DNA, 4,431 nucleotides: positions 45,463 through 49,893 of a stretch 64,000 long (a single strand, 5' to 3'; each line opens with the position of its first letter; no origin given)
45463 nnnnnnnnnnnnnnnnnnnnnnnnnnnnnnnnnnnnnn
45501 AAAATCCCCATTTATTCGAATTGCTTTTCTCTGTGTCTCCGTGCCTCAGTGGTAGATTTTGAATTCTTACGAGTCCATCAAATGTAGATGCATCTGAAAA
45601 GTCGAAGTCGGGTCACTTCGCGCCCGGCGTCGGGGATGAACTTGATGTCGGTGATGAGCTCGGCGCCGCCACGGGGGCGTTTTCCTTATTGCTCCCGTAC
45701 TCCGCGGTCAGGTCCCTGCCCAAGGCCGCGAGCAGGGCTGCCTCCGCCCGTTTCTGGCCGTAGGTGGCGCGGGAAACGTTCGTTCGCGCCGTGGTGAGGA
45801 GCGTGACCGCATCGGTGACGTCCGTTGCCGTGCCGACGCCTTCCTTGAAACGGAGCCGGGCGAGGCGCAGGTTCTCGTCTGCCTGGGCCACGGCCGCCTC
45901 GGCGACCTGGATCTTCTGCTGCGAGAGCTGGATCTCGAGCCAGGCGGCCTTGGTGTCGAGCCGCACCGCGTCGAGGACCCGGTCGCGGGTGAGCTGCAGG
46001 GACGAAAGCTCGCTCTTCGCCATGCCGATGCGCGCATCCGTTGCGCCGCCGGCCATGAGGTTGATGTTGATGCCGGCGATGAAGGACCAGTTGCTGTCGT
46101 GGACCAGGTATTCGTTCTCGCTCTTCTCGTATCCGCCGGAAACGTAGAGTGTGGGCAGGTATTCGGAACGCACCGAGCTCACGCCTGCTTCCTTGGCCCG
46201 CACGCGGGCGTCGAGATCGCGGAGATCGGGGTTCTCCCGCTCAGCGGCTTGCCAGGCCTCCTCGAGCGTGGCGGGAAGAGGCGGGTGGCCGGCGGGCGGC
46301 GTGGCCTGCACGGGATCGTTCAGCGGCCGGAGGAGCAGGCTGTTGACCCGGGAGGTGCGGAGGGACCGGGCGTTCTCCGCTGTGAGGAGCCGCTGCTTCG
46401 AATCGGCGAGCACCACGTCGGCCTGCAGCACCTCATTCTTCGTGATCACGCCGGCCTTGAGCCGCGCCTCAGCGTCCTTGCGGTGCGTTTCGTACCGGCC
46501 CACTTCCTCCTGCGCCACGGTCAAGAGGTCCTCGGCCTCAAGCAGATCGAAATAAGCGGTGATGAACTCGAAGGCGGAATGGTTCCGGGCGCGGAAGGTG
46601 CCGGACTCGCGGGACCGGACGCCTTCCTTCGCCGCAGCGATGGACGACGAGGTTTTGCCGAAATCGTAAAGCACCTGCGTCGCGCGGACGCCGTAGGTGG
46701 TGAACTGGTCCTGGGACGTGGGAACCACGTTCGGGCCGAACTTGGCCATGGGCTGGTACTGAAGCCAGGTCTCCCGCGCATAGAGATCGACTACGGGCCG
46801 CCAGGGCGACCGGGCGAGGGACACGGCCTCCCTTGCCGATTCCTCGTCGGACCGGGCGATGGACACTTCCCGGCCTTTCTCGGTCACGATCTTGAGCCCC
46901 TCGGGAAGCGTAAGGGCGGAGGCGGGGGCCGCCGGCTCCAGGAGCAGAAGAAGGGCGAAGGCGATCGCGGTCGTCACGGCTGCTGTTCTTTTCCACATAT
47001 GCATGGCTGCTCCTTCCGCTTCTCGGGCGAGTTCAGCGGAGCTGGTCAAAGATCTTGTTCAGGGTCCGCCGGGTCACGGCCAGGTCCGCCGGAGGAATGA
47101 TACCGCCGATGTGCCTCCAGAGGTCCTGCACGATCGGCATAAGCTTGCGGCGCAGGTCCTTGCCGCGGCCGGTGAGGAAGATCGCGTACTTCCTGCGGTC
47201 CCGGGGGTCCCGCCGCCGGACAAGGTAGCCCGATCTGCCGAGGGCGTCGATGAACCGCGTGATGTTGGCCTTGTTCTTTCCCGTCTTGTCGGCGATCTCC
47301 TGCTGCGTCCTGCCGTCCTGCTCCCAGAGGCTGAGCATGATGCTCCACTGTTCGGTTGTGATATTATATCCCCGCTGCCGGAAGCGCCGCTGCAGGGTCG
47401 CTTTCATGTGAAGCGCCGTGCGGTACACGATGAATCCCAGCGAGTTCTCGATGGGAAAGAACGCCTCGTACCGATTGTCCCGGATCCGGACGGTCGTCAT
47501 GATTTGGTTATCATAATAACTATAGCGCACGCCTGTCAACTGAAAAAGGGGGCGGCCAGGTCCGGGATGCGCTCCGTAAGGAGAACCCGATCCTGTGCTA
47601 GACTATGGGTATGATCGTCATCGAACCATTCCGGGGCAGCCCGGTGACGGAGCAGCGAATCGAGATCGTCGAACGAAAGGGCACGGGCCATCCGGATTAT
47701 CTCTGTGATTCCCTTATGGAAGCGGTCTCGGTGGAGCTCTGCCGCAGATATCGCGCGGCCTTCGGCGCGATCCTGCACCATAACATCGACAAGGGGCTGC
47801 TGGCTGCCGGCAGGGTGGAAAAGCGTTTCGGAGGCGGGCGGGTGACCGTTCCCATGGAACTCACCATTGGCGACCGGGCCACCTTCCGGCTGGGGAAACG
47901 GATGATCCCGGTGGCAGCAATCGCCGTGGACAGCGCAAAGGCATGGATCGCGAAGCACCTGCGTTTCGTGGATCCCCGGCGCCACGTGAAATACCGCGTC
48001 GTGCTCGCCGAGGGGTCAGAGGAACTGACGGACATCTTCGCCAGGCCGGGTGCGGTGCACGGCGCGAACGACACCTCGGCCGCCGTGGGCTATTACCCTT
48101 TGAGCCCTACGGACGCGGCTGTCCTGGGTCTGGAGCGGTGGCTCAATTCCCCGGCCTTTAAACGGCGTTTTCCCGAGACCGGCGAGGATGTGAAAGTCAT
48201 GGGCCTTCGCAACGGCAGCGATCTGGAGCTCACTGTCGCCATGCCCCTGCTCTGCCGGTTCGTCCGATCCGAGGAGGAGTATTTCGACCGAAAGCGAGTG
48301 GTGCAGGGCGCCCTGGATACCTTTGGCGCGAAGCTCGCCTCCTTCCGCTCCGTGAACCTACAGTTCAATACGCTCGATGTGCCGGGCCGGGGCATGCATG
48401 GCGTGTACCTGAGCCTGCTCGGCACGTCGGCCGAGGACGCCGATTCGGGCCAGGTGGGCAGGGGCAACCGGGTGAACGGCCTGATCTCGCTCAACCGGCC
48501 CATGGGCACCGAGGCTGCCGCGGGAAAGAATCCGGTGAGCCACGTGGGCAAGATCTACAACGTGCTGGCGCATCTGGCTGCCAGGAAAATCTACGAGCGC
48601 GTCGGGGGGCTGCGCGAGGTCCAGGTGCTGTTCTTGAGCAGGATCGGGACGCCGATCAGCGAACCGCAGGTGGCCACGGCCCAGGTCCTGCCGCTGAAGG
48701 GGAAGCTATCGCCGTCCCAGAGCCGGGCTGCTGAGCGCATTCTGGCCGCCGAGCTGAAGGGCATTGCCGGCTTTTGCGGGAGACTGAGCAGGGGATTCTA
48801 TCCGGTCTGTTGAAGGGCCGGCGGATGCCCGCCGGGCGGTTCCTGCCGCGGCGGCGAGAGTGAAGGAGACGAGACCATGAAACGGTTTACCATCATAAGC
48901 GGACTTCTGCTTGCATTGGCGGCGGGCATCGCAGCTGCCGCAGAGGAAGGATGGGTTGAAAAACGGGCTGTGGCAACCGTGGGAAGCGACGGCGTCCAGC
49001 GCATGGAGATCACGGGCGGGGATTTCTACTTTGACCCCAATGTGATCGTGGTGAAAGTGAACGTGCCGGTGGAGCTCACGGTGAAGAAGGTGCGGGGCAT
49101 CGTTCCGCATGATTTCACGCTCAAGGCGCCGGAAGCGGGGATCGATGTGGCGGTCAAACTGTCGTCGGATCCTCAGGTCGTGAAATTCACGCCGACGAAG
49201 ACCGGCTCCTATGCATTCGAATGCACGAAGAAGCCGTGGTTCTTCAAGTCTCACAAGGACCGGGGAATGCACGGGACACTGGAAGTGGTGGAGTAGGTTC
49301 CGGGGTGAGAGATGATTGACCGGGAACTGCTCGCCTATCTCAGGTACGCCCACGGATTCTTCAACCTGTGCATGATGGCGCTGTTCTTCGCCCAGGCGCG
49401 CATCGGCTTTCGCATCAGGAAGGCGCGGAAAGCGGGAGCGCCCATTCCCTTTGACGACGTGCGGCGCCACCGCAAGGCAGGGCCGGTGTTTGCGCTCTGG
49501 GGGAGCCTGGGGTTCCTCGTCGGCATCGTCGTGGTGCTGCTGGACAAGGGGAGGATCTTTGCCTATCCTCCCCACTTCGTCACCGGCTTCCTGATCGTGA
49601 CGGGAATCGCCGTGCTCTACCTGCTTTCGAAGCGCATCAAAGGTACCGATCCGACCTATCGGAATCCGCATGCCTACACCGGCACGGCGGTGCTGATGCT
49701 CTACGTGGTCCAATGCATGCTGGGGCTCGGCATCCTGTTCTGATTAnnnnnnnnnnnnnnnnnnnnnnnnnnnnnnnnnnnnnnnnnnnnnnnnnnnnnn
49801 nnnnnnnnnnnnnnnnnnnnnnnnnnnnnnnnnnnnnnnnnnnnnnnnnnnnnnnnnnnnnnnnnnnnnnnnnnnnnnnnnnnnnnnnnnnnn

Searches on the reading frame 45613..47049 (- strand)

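Call 79: search_protein_families(library=pfam, proteins=[window:45613-47049:-], max_evalue=0.0001)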
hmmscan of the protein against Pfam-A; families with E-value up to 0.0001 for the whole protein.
window:45613-47049:- (478 aa): 1 family
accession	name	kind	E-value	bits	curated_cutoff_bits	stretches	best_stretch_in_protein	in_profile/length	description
PF02321.23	OEP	-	1.5e-57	194.8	22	2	262-444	1-187/187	Outer membrane efflux protein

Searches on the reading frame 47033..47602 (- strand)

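Call 88: search_protein_families(library=pfam, proteins=[window:47033-47602:-], max_evalue=0.0001)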
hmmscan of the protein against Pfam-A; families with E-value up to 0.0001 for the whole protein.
window:47033-47602:- (189 aa): 4 families
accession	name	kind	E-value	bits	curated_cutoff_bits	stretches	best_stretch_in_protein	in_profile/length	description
PF01047.28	MarR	-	1.7e-14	53.9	24.6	1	81-138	1-58/59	MarR family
PF12802.13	MarR_2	-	2.4e-09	37.7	27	1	79-137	1-60/61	MarR family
PF22381.2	Staph_reg_Sar_Rot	-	2e-08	34.7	27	1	78-150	9-81/85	Transcriptional regulator SarA/Rot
PF13463.12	HTH_27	-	7.2e-05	23.4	22.2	0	82-147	2-68/68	Winged helix DNA-binding domain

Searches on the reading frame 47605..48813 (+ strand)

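Call 79: search_protein_families(library=pfam, proteins=[window:47605-48813:+], max_evalue=0.0001)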
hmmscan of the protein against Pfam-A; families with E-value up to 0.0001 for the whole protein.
window:47605-48813:+ (402 aa): 1 family
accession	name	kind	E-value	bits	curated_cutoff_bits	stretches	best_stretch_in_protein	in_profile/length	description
PF01941.24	AdoMet_Synthase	-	3.1e-152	507.5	27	1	4-397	3-394/395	S-adenosylmethionine synthetase (AdoMet synthetase)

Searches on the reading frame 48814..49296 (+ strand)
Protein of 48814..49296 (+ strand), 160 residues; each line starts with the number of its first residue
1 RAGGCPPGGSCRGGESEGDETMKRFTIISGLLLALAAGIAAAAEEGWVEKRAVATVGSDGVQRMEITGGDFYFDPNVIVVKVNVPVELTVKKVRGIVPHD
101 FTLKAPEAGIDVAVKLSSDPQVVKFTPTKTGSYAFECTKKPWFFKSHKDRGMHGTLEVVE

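Call 88: search_protein_families(library=pfam, proteins=[window:48814-49296:+], max_evalue=0.0001)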
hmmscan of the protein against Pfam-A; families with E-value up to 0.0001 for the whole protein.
window:48814-49296:+ (160 aa): 1 family
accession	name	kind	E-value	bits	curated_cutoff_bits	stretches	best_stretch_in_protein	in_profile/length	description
PF13473.12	Cupredoxin_1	-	1.1e-05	25.8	27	1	53-138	16-93/104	Cupredoxin-like domain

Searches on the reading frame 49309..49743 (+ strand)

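Call 88: search_protein_families(library=pfam, proteins=[window:49309-49743:+], max_evalue=0.0001)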
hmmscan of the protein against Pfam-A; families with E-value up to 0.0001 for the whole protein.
window:49309-49743:+ (144 aa): 1 family
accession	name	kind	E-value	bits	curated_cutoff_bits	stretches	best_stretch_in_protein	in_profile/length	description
PF13301.11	DUF4079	-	1.3e-16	61.5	31.4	1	32-143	23-138/141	Protein of unknown function (DUF4079)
